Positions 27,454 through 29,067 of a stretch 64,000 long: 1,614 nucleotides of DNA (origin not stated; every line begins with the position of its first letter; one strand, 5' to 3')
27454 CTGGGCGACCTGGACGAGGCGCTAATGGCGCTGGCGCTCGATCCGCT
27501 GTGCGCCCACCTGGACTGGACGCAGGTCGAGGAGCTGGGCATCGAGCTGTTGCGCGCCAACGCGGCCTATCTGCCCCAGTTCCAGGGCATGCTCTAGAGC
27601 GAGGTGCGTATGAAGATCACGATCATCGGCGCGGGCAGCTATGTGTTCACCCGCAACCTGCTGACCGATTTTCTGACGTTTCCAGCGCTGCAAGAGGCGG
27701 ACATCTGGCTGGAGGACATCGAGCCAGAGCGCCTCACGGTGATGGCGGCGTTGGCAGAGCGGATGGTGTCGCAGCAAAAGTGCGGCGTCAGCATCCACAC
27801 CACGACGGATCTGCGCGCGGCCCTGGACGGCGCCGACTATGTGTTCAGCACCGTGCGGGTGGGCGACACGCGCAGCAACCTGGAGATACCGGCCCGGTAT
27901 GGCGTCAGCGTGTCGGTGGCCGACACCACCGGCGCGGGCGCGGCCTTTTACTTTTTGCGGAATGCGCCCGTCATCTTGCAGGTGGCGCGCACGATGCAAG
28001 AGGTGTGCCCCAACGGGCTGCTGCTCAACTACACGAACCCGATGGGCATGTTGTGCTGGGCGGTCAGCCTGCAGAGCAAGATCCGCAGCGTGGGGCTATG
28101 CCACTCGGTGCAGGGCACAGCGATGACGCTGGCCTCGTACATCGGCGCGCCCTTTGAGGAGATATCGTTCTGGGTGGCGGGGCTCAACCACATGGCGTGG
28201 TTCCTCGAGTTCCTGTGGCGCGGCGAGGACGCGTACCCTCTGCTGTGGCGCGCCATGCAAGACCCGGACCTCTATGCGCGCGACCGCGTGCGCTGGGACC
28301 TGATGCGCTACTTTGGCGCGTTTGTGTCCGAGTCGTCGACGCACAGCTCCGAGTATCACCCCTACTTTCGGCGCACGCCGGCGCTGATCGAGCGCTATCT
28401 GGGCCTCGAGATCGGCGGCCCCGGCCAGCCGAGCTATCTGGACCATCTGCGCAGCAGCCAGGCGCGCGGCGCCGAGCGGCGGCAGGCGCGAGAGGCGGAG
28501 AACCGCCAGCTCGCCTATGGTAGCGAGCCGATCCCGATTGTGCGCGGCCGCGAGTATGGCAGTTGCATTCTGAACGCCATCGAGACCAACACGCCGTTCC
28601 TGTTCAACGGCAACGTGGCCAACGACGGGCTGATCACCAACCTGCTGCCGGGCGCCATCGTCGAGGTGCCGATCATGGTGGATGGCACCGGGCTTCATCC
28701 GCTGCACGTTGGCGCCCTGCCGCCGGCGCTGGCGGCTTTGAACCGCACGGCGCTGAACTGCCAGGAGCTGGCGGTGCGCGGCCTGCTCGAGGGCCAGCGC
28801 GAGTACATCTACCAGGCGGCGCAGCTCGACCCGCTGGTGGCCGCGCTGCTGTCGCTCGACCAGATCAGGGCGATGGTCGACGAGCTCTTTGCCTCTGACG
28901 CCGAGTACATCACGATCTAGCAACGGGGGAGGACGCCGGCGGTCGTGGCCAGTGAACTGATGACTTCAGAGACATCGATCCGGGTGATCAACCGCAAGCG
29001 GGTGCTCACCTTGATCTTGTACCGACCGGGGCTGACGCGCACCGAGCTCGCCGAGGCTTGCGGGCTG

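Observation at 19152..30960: Glucuronoxylan-side-chain utilisation locus: sugar ABC importer, fused two-domain CE15-like esterase, CE7-like esterase, tandem GH4 paralogs, ROK repressor and NagB-family enzyme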

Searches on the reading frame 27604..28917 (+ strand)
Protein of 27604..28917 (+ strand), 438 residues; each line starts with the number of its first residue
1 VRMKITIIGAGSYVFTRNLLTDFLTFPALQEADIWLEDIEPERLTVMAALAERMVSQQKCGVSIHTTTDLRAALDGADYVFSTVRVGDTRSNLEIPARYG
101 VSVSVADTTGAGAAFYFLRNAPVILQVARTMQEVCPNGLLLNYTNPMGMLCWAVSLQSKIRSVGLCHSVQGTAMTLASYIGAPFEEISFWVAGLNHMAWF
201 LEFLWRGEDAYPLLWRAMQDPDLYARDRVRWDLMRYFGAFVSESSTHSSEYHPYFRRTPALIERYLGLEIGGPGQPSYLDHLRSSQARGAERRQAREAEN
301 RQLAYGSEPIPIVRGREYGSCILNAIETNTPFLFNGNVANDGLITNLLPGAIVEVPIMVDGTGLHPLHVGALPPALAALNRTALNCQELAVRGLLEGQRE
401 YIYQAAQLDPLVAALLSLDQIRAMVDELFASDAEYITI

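Call 4: search_protein_families(library=pfam, proteins=[window:27604-28917:+], max_evalue=0.01)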
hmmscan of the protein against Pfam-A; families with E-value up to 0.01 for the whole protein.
window:27604-28917:+ (438 aa): 2 families
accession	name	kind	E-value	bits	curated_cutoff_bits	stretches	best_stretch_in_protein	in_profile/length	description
PF11975.13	Glyco_hydro_4C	-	9.2e-50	170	24.1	1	191-412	1-211/211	Family 4 glycosyl hydrolase C-terminal domain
PF02056.22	Glyco_hydro_4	-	4.4e-48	163.7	23.2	1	4-179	1-180/183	Family 4 glycosyl hydrolase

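Call 5: search_protein_families(library=ncbifam, proteins=[window:27604-28917:+], max_evalue=0.001)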
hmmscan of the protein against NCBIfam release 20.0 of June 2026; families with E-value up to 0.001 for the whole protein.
window:27604-28917:+ (438 aa): 2 families
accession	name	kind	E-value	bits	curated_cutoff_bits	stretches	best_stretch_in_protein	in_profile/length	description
NF011657.0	PRK15076.1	subfamily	5.4e-148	493.2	486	1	2-436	2-426/432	alpha-galactosidase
NF041089.1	alpha_gluc_AglA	equivalog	4.9e-39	134.4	650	1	3-221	1-225/464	alpha-glucosidase AglA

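Call 8: search_solved_structures(query=window:27604-28917:+, max_evalue=0.001)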
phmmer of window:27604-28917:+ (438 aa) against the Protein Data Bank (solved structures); distinct sequences matched with E-value up to 0.001: 14.
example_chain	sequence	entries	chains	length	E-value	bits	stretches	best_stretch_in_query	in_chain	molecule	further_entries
1s6y_A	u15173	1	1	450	6.4e-41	143.6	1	2-436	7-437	6-phospho-beta-glucosidase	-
5c3m_A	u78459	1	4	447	7.4e-41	143.4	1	2-435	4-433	Putative 6-phospho-beta-glucosidase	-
1obb_A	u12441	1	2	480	3.4e-29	105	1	3-220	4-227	ALPHA-GLUCOSIDASE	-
3u95_A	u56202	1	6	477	5e-29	104.4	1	3-366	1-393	Glycoside hydrolase, family 4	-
3fef_A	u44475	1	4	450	5.9e-28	100.9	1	3-413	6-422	Putative glucosidase lplD, ALPHA-GALACTURONIDASE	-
7br4_A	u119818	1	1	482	3.4e-27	98.4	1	2-367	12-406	Alpha-glucosidase, putative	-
1vjt_A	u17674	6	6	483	4e-27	98.1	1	2-366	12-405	alpha-glucosidase | Alpha-glucosidase, putative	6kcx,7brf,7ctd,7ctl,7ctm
6wbt_A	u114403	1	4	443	5.1e-22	81.3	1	3-211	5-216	cellulase IBT99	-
1u8x_X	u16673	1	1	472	1.5e-21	79.8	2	5-214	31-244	Maltose-6'-phosphate glucosidase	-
6dux_A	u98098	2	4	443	1.2e-19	73.6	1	7-212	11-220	6-phospho-alpha-glucosidase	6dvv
6vc6_A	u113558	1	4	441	6.6e-15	57.9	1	4-411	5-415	6-phospho-alpha-glucosidase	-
1up7_A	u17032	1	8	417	8.1e-15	57.6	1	2-212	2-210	6-PHOSPHO-BETA-GLUCOSIDASE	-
1up6_A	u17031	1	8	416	1.1e-14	57.2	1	3-212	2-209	6-PHOSPHO-BETA-GLUCOSIDASE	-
1up4_A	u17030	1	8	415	1.8e-14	56.5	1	3-212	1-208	6-PHOSPHO-BETA-GLUCOSIDASE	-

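Call 87: search_solved_structures(query=window:27604-28917:+, max_evalue=1e-25, show_alignments=5)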
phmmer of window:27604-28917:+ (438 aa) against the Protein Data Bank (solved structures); distinct sequences matched with E-value up to 1e-25: 7.
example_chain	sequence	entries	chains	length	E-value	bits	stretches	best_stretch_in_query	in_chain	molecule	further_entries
1s6y_A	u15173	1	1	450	6.4e-41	143.6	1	2-436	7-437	6-phospho-beta-glucosidase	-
5c3m_A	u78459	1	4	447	7.4e-41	143.4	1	2-435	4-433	Putative 6-phospho-beta-glucosidase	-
1obb_A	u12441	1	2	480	3.4e-29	105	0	3-220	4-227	ALPHA-GLUCOSIDASE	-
3u95_A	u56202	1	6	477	5e-29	104.4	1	3-366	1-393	Glycoside hydrolase, family 4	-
3fef_A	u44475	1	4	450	5.9e-28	100.9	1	3-413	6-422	Putative glucosidase lplD, ALPHA-GALACTURONIDASE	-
7br4_A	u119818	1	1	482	3.4e-27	98.4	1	2-367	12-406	Alpha-glucosidase, putative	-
1vjt_A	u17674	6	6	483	4e-27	98.1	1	2-366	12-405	alpha-glucosidase | Alpha-glucosidase, putative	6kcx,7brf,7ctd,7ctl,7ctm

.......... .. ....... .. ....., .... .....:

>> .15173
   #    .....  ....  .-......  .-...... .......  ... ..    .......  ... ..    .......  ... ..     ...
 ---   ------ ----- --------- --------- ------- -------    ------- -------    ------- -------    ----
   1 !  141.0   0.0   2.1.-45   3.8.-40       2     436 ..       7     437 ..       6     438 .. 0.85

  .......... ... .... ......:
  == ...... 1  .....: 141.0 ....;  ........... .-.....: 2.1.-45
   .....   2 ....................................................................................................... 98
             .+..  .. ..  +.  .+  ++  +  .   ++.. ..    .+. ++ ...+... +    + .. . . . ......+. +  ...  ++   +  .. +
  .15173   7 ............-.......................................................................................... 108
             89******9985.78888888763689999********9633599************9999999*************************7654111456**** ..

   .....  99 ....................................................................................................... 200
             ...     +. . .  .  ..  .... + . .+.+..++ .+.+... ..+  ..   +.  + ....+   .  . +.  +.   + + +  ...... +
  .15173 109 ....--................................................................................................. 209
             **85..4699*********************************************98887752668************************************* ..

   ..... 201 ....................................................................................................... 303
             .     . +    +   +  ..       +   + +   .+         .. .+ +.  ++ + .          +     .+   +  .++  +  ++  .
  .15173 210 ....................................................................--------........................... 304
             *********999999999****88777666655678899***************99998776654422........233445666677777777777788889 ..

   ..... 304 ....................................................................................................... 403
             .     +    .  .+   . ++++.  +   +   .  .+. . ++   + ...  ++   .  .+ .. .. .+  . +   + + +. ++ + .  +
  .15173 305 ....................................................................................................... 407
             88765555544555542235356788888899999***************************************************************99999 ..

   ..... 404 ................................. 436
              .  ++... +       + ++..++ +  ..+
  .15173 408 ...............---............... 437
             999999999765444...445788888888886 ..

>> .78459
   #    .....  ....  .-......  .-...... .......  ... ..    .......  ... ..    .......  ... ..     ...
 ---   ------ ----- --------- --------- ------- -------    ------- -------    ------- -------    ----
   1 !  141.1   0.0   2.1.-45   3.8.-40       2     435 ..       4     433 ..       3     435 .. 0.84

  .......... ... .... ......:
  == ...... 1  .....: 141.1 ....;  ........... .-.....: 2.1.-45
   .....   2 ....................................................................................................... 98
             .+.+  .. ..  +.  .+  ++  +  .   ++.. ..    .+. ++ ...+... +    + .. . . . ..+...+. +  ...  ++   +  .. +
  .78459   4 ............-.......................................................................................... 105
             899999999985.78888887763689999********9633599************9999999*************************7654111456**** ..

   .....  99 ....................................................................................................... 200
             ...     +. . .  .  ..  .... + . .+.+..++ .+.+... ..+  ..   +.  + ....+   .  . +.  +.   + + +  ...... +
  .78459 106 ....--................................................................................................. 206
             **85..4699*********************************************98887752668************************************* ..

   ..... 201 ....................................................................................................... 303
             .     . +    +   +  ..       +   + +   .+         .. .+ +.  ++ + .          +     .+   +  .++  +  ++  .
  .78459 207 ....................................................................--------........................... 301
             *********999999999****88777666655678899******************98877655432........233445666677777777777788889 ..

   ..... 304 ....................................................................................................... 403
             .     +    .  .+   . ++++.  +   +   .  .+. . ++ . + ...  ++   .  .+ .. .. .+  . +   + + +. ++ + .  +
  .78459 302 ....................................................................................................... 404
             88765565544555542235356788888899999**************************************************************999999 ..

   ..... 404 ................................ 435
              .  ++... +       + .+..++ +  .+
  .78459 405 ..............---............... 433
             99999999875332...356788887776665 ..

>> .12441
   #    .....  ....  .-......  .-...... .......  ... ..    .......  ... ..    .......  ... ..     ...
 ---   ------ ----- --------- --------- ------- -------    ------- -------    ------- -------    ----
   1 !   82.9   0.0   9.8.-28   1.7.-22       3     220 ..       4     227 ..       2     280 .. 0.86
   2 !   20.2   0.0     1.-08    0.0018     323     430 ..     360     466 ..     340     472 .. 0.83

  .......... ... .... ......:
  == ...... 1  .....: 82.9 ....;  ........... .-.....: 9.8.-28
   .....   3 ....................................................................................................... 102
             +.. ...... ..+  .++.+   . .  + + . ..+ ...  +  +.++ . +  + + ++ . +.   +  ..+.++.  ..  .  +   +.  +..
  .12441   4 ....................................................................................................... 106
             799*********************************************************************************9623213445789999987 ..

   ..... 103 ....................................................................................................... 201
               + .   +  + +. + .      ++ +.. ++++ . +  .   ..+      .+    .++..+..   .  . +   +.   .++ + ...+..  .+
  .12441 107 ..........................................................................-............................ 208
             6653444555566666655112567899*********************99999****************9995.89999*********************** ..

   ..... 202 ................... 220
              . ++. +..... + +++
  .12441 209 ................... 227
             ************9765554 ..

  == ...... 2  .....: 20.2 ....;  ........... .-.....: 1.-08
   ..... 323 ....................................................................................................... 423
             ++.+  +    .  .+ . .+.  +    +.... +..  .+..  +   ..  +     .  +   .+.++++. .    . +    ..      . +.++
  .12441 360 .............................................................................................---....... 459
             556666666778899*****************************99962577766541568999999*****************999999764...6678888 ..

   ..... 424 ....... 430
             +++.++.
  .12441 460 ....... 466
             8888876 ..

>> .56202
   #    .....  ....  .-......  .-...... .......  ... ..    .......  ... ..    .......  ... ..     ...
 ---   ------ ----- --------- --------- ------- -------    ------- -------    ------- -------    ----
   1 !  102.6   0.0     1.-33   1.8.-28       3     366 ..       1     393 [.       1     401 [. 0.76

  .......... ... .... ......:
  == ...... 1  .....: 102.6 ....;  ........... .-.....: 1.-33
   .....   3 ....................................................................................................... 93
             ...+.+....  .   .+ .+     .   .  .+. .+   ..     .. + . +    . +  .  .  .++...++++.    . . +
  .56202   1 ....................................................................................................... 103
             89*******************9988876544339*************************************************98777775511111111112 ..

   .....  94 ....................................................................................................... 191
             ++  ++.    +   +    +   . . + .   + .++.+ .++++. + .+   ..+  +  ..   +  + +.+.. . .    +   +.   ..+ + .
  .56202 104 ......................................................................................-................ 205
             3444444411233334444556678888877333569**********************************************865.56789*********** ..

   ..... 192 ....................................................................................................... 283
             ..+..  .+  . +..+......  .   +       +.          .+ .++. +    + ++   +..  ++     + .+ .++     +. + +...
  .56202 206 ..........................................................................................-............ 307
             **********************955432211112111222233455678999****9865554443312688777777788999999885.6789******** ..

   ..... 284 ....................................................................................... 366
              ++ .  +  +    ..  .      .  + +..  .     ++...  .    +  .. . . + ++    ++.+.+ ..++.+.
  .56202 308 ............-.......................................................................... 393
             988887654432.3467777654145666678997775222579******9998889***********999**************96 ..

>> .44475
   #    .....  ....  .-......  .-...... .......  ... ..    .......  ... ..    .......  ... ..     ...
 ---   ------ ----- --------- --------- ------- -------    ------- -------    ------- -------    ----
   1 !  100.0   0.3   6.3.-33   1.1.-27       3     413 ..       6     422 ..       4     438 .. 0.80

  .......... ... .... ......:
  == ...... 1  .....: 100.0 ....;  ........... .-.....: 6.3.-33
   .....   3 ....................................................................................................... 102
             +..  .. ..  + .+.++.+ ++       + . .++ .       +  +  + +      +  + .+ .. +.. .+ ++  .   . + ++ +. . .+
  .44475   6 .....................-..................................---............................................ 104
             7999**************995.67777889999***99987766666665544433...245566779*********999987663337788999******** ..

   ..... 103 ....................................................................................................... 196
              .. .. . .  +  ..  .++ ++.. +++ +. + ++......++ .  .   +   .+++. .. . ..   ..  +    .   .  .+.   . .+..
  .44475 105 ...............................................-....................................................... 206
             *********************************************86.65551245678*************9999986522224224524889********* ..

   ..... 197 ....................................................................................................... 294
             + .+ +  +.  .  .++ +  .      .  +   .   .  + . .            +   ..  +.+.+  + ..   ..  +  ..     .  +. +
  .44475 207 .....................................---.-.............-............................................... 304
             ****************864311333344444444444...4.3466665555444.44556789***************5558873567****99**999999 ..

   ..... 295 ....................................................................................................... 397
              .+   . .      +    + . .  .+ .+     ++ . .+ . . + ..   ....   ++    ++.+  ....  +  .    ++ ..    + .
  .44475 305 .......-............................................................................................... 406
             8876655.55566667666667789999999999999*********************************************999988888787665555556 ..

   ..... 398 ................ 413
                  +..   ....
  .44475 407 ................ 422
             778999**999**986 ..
